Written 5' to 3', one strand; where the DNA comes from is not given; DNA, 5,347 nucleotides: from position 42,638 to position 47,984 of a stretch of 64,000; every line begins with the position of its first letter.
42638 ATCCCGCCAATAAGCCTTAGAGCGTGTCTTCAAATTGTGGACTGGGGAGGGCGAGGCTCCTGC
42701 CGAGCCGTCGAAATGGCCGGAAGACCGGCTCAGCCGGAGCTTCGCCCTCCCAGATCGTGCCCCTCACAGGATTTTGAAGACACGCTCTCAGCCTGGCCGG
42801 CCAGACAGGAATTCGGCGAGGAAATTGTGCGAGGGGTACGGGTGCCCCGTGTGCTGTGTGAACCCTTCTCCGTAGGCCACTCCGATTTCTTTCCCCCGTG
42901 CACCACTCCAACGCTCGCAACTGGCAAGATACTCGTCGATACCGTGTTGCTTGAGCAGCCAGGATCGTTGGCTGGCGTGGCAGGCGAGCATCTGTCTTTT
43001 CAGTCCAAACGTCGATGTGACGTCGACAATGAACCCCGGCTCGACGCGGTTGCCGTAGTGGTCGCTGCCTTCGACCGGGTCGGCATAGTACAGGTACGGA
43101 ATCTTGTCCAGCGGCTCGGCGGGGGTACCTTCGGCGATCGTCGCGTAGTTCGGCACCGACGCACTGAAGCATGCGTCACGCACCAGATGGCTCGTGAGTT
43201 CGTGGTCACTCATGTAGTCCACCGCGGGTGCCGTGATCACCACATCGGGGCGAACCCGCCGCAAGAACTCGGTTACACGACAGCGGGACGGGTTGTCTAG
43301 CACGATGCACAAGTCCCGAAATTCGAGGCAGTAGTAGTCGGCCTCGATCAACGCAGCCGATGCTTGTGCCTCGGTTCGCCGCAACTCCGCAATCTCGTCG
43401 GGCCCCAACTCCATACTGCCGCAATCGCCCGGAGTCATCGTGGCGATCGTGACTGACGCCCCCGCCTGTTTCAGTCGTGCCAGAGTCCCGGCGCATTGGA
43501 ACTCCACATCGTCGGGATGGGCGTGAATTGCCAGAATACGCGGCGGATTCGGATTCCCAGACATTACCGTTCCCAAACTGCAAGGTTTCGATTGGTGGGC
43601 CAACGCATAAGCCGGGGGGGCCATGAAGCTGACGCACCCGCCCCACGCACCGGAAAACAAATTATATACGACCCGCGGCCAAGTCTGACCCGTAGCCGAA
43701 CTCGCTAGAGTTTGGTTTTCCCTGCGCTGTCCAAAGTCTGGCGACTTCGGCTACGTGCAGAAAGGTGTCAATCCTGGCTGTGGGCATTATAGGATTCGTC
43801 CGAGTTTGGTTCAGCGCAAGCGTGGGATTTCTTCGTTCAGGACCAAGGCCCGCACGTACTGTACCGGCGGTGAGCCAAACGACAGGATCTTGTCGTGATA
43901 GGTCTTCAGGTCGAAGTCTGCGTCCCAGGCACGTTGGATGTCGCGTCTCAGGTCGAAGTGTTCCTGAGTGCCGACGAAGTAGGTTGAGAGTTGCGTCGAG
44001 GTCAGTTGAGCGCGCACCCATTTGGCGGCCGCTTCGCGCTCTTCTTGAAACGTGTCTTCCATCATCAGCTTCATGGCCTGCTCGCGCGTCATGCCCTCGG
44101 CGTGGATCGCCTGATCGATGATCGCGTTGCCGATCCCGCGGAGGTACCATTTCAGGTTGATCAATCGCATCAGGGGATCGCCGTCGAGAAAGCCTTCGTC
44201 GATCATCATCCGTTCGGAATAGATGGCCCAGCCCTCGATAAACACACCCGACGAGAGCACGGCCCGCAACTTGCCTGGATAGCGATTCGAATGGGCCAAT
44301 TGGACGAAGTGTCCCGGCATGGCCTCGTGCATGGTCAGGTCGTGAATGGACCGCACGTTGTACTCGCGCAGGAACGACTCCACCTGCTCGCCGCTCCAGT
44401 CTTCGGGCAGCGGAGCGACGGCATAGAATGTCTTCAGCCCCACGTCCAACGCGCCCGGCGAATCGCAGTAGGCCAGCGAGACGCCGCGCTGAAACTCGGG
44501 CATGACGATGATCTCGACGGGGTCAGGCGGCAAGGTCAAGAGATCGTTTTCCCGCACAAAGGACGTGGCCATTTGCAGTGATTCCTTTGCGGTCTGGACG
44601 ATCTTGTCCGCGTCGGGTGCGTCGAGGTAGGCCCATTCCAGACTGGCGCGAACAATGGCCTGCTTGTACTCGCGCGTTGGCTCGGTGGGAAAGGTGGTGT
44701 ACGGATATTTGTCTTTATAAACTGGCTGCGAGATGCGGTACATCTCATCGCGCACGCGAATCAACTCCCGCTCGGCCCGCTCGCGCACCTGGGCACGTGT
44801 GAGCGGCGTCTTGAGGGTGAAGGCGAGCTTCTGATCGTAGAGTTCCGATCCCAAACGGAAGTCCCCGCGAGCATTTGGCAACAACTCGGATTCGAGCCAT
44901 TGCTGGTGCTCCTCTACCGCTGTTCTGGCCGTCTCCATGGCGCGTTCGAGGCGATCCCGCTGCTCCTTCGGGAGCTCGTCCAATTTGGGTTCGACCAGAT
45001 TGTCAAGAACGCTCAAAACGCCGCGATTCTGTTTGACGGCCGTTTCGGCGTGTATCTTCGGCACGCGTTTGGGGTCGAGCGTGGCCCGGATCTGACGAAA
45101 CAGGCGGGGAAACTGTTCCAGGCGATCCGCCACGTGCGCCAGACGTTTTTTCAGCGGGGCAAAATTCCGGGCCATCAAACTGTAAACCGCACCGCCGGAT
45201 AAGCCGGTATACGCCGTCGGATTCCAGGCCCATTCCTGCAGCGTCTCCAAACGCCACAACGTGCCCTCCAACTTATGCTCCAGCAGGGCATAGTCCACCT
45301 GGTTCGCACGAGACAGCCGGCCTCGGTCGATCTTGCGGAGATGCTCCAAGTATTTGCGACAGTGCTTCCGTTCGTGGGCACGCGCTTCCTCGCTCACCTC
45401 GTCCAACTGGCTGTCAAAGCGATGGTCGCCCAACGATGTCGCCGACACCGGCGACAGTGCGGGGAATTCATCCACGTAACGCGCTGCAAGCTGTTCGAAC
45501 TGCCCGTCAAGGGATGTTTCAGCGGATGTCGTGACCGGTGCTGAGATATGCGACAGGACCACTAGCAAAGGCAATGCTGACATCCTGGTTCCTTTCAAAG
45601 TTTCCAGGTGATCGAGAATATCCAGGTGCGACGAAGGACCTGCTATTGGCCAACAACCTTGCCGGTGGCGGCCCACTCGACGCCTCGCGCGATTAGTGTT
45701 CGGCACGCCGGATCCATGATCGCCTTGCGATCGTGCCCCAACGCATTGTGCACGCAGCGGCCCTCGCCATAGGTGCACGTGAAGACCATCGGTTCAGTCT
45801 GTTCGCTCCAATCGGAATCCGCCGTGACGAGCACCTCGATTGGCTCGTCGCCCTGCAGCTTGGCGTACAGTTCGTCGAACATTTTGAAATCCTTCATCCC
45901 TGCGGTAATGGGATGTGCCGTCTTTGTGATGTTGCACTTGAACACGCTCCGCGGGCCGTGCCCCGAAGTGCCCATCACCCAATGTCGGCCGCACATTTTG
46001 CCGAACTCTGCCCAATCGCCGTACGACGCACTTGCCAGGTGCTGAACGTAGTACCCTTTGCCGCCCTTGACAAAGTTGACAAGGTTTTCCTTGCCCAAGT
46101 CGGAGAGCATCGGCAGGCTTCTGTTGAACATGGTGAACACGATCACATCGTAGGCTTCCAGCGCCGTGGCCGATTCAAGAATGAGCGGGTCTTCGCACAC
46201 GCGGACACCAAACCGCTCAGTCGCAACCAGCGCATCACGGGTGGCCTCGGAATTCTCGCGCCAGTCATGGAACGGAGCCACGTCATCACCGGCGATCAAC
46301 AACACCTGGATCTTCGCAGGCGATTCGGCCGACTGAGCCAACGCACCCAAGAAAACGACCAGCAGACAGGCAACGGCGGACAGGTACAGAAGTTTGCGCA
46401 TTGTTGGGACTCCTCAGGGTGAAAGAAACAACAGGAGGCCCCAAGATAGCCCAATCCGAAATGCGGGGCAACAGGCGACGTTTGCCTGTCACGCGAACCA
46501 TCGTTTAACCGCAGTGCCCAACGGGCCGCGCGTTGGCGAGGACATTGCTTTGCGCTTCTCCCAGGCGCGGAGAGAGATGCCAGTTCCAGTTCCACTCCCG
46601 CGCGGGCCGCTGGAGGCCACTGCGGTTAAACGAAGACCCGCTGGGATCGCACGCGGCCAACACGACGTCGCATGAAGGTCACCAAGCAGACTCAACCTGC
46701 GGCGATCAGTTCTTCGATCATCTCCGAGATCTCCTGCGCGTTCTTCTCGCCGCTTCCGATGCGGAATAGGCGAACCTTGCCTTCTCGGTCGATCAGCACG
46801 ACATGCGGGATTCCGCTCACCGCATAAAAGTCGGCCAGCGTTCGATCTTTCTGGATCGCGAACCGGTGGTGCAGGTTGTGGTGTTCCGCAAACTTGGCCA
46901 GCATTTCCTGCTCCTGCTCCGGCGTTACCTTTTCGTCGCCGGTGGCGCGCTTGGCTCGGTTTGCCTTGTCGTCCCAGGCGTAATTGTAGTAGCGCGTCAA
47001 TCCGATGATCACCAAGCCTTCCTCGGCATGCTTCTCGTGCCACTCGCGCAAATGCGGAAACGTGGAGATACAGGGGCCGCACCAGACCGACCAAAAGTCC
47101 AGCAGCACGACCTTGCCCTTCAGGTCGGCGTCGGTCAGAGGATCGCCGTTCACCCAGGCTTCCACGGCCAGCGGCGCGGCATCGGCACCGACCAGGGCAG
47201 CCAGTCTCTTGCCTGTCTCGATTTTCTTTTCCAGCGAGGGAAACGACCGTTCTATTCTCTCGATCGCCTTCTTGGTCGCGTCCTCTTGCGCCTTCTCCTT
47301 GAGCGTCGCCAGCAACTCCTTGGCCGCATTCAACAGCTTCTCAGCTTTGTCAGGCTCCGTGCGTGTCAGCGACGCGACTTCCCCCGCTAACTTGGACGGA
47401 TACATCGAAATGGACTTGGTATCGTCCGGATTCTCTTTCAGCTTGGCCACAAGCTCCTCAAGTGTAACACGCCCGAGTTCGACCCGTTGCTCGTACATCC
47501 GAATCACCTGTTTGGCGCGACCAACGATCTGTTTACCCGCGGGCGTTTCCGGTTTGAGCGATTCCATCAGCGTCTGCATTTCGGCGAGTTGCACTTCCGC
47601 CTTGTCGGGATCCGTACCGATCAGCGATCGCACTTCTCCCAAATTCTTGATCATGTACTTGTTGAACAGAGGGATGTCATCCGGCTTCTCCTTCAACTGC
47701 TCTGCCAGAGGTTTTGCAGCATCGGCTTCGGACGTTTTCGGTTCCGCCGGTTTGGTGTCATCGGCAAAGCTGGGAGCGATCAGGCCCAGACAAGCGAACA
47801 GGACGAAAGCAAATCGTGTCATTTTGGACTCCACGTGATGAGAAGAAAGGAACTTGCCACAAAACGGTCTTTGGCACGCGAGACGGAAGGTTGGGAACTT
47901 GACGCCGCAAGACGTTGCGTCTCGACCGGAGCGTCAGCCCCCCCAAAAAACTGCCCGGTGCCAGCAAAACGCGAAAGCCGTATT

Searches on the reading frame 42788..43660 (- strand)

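Call 83: search_protein_families(library=pfam, proteins=[window:42788-43660:-], max_evalue=0.001)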
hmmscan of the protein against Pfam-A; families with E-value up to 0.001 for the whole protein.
window:42788-43660:- (290 aa): 1 family
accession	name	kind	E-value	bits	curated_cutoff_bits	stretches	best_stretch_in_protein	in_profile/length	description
PF02585.22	PIG-L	-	1.5e-24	87.4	28.2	1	43-164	1-129/129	GlcNAc-PI de-N-acetylase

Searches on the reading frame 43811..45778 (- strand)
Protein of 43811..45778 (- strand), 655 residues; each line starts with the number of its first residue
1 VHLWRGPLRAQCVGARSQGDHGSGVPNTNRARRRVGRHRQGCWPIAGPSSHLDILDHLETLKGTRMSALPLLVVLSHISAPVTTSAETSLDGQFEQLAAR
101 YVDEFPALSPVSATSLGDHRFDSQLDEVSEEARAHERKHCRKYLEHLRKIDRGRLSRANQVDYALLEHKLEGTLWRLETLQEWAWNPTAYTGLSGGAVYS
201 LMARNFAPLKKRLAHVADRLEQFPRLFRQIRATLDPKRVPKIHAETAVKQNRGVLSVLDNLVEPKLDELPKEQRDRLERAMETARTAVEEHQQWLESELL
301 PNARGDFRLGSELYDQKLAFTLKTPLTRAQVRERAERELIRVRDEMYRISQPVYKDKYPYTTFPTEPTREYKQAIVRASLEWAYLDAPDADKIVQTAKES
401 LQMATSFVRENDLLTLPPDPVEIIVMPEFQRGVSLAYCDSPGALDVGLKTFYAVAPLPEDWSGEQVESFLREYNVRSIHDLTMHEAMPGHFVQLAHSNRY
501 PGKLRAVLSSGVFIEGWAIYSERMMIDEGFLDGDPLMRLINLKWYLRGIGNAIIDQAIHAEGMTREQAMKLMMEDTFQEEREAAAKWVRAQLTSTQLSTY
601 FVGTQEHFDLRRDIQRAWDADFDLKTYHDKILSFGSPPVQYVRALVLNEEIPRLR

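Call 83: search_protein_families(library=pfam, proteins=[window:43811-45778:-], max_evalue=0.001)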
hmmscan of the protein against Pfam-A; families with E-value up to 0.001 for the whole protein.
window:43811-45778:- (655 aa): 1 family
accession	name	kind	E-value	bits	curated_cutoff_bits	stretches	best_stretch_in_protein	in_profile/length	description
PF05960.17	DUF885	-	2.4e-109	367.8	32.4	1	110-646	1-532/532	Bacterial protein of unknown function (DUF885)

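Call 90: find_homologous_proteins(query=window:43811-45778:-, max_evalue=1e-50)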
Query window:43811-45778:- (655 aa): 7121 proteins with E <= 1e-50 among 8000 candidates; the best 120 are listed.
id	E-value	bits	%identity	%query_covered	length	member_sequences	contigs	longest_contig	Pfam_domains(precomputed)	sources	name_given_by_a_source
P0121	0.0e+0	1145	100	78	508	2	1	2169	PF05960.18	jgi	-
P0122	0.0e+0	1122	84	90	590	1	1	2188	PF05960.18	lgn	-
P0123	0.0e+0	1114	84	90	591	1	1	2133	PF05960.18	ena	-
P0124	0.0e+0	1106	83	90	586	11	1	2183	PF05960.18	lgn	-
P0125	0.0e+0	1106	82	90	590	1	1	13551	PF05960.18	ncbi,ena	-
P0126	0.0e+0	1105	83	90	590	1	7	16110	PF05960.18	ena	-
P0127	0.0e+0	1101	82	90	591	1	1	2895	PF05960.18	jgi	-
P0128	0.0e+0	1100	82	90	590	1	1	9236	PF05960.18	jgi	jgi:uncharacterized protein (DUF885 family)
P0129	0.0e+0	1100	82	90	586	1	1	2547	PF05960.18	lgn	-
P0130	0.0e+0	1099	82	90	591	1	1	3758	PF05960.18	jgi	-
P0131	0.0e+0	1098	82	90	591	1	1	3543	PF05960.18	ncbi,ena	-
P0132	0.0e+0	1096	81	90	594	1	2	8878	PF05960.18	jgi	jgi:uncharacterized protein (DUF885 family)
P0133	0.0e+0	1096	82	90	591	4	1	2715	PF05960.18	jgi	-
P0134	0.0e+0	1094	82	89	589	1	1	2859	PF05960.18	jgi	-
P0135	0.0e+0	1094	82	89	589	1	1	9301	PF05960.18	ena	-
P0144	0.0e+0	1078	81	90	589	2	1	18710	PF05960.18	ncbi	-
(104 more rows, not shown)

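Call 91: find_encoding_contigs(protein=P0126, flank=2500, max_places=2)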
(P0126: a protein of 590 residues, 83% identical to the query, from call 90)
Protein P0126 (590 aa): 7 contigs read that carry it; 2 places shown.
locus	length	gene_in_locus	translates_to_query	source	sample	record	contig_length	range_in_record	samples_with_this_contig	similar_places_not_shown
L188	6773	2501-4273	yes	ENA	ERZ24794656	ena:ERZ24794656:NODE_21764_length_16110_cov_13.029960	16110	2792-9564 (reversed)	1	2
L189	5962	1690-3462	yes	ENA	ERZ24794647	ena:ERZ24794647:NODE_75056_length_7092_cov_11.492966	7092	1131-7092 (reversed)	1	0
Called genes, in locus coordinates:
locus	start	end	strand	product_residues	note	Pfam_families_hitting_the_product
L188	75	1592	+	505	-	PF08903:DUF1846, PF20921:DUF1846_C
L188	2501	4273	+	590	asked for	PF05960:DUF885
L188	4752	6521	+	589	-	PF16697:Yop-YscD_cpl, PF00498:FHA, PF01590:GAF, PF13185:GAF_2, PF13492:GAF_3, PF07228:SpoIIE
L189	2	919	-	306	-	?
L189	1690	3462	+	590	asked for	PF05960:DUF885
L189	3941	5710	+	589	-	PF16697:Yop-YscD_cpl, PF00498:FHA, PF01590:GAF, PF13185:GAF_2, PF13492:GAF_3, PF07228:SpoIIE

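Call 92: find_encoding_contigs(protein=P0125, flank=2500, max_places=2)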
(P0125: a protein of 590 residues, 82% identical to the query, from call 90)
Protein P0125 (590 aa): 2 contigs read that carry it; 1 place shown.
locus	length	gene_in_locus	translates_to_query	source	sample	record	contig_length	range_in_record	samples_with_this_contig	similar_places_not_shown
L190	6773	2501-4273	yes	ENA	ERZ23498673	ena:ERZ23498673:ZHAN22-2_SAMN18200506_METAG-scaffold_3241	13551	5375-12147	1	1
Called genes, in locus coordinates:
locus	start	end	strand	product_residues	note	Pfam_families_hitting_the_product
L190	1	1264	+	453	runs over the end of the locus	PF22725:GFO_IDH_MocA_C3 (weak)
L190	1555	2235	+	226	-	PF01965:DJ-1_PfpI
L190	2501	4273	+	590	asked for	PF05960:DUF885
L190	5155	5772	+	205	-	-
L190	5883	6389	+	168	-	-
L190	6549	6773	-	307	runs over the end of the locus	PF00211:Guanylate_cyc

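Call 93: find_encoding_contigs(protein=P0144, flank=2500, max_places=2)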
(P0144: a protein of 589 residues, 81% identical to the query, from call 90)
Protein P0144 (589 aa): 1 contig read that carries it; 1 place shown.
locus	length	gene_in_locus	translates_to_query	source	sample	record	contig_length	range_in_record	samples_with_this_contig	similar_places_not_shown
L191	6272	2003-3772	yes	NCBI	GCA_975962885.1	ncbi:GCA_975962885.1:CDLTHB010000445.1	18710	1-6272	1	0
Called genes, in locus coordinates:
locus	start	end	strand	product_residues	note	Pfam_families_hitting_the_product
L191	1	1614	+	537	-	?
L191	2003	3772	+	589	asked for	PF05960:DUF885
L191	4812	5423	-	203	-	PF00578:AhpC-TSA, PF08534:Redoxin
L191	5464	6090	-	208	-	PF04832:SOUL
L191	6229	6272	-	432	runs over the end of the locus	PF08547:CIA30, PF02469:Fasciclin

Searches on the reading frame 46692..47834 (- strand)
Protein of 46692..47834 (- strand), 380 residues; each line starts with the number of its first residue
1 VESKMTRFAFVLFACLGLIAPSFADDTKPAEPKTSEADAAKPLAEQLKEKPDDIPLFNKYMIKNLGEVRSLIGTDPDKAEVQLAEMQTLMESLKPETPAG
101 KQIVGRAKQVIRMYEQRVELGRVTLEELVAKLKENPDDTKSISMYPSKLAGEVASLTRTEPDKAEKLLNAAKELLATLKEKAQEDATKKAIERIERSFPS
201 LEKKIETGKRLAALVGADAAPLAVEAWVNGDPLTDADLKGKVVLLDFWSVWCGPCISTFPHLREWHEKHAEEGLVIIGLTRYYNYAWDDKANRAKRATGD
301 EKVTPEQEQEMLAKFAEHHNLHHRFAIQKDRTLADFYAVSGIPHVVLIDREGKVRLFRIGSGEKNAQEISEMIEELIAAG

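Call 83: search_protein_families(library=pfam, proteins=[window:46692-47834:-], max_evalue=0.001)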
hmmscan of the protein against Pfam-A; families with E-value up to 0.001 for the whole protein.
window:46692-47834:- (380 aa): 5 families
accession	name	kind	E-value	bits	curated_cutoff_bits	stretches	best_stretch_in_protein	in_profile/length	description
PF00578.27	AhpC-TSA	-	2.9e-12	47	26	1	228-355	13-122/124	AhpC/TSA family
PF13905.12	Thioredoxin_8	-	2.3e-11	44.3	27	2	240-279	1-41/94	Thioredoxin-like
PF08534.16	Redoxin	-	3.3e-10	40.4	26.6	1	220-356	6-130/148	Redoxin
PF00085.26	Thioredoxin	-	6.9e-07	29.7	23.5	1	240-271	18-49/103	Thioredoxin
PF13098.12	Thioredoxin_2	-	7e-06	26.8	27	1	238-360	3-92/104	Thioredoxin-like domain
